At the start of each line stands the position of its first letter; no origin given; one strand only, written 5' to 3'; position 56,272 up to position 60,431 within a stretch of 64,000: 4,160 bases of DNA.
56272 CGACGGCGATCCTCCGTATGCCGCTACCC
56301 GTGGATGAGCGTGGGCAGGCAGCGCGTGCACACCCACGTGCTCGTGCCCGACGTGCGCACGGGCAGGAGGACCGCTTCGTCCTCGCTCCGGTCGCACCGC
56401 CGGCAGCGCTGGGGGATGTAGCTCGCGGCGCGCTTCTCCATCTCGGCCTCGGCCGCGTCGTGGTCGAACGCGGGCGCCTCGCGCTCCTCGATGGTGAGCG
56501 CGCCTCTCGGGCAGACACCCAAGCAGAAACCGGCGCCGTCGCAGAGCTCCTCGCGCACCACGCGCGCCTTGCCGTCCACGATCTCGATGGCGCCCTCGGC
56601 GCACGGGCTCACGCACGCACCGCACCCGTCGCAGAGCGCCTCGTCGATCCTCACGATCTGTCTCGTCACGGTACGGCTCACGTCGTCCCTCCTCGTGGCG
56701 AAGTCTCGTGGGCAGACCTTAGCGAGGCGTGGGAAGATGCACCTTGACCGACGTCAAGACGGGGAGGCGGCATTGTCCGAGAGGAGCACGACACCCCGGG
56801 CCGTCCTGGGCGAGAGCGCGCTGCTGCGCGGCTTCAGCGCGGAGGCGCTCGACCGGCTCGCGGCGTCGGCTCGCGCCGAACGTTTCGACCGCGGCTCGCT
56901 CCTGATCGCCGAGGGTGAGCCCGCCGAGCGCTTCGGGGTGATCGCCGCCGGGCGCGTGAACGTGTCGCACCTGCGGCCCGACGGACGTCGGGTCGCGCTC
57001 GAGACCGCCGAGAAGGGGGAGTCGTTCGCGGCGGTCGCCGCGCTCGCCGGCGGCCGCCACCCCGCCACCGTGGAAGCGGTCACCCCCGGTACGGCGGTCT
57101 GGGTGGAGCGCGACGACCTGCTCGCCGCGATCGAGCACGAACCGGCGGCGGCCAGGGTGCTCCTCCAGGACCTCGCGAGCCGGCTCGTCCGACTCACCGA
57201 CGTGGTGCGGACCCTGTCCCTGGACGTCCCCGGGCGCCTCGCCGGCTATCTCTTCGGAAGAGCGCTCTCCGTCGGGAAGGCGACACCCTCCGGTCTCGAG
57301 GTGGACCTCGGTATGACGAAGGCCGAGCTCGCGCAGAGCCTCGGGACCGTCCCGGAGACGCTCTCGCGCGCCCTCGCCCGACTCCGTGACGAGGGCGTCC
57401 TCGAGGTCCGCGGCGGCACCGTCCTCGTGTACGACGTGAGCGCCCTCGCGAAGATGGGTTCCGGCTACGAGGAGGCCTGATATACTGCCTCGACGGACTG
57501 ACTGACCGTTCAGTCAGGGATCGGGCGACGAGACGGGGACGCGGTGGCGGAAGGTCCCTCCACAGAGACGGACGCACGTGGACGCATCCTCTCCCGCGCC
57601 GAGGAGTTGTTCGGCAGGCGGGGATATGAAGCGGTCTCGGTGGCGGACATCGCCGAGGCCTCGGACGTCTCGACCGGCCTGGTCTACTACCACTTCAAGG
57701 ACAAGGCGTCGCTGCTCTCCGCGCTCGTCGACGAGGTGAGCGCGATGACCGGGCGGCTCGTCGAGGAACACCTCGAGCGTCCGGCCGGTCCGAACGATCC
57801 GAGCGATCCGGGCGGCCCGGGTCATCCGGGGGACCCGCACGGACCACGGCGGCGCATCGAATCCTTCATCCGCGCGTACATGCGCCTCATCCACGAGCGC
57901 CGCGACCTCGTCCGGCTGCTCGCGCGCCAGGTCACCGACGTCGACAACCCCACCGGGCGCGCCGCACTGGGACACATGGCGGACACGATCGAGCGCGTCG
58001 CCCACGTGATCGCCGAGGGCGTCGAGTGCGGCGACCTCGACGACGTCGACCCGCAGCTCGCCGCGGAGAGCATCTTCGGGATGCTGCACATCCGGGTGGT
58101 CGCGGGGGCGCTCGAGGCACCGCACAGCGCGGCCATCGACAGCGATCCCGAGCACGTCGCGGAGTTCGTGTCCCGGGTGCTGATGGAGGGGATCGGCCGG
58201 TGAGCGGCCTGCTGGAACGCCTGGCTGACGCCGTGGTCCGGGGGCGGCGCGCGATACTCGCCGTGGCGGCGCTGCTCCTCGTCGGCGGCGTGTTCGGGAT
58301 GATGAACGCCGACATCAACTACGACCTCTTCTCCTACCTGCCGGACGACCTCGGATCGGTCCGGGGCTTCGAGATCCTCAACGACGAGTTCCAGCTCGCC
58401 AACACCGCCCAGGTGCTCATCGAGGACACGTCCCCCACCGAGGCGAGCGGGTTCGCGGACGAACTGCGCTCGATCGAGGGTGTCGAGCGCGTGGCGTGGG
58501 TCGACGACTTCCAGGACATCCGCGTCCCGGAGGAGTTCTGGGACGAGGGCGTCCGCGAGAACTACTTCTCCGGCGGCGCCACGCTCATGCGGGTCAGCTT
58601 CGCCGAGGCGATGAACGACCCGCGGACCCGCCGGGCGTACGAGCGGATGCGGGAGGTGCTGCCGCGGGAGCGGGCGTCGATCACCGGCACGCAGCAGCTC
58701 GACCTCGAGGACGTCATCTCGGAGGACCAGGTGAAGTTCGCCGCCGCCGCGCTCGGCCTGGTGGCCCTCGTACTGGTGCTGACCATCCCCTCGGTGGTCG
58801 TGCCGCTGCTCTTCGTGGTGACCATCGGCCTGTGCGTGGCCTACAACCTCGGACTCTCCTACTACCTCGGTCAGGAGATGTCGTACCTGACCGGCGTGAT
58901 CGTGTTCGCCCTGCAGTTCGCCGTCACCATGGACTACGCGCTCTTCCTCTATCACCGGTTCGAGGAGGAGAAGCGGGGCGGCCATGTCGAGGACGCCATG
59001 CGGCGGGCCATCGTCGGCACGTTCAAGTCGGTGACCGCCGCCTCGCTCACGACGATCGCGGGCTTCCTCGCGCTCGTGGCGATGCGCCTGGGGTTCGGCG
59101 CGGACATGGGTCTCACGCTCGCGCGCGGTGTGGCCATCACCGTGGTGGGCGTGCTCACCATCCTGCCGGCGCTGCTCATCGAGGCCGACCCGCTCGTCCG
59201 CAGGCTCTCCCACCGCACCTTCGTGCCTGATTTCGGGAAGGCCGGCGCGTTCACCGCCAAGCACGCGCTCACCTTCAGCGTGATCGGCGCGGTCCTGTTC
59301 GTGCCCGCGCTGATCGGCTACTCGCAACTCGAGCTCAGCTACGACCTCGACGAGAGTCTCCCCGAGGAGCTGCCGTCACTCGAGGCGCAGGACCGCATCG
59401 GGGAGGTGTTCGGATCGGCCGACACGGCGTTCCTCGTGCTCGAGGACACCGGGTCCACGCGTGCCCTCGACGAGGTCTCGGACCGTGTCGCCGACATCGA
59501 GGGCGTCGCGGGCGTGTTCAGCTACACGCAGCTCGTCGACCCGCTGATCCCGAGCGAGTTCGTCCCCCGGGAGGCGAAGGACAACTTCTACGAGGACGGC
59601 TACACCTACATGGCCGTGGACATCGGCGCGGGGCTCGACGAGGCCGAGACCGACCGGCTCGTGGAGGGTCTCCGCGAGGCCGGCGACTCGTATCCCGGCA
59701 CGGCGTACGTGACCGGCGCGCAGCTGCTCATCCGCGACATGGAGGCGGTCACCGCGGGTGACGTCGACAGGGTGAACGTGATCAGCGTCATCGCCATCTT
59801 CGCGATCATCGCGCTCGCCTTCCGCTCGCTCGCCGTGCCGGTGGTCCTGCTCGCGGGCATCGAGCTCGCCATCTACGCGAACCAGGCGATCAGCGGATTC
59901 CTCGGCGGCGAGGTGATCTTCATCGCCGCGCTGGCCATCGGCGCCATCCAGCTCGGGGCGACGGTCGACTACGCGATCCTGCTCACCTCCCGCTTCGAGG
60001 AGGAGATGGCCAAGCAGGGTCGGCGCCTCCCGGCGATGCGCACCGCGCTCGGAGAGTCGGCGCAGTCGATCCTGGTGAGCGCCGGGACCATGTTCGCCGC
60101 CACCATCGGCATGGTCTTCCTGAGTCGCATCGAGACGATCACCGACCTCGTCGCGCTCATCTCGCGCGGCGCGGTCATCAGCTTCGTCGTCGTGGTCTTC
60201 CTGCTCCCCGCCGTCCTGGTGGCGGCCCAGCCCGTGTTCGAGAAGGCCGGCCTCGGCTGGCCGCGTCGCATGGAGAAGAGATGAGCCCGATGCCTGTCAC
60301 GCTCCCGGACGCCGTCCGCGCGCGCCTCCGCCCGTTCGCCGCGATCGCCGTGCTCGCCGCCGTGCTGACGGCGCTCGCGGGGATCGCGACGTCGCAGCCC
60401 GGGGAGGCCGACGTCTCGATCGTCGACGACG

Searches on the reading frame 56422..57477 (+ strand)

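Call 19: search_protein_families(library=pfam, max_evalue=0.00001, proteins=[window:56422-57477:+])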
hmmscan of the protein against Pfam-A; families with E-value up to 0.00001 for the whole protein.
window:56422-57477:+ (352 aa): 2 families
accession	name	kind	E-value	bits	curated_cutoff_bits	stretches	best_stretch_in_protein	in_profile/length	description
PF00027.35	cNMP_binding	-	1.3e-17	64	27.5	1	153-239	2-88/89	Cyclic nucleotide-binding domain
PF13545.12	HTH_Crp_2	-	2.4e-15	56.7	27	1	272-344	2-69/70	Crp-like helix-turn-helix domain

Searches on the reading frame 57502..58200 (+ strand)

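Call 19: search_protein_families(library=pfam, max_evalue=0.00001, proteins=[window:57502-58200:+])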
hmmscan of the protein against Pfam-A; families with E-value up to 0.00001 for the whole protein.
window:57502-58200:+ (233 aa): 3 families
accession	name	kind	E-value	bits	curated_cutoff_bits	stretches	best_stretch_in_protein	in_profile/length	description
PF00440.29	TetR_N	-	6.6e-17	61.5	24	1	29-75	1-47/47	Bacterial regulatory proteins, tetR family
PF17932.6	TetR_C_24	-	5.5e-10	39.9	26.4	1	115-196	4-85/114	Tetracyclin repressor-like, C-terminal domain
PF16859.10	TetR_C_11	-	4.5e-06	27.4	32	0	119-208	11-103/113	Tetracyclin repressor-like, C-terminal domain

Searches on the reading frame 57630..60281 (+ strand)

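Call 19: search_protein_families(library=pfam, max_evalue=0.00001, proteins=[window:57630-60281:+])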
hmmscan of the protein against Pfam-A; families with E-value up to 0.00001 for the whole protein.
window:57630-60281:+ (884 aa): 1 family
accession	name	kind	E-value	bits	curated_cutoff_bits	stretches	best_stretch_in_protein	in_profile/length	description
PF03176.21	MMPL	-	3.4e-62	210.7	20.5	2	288-517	64-300/333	MMPL family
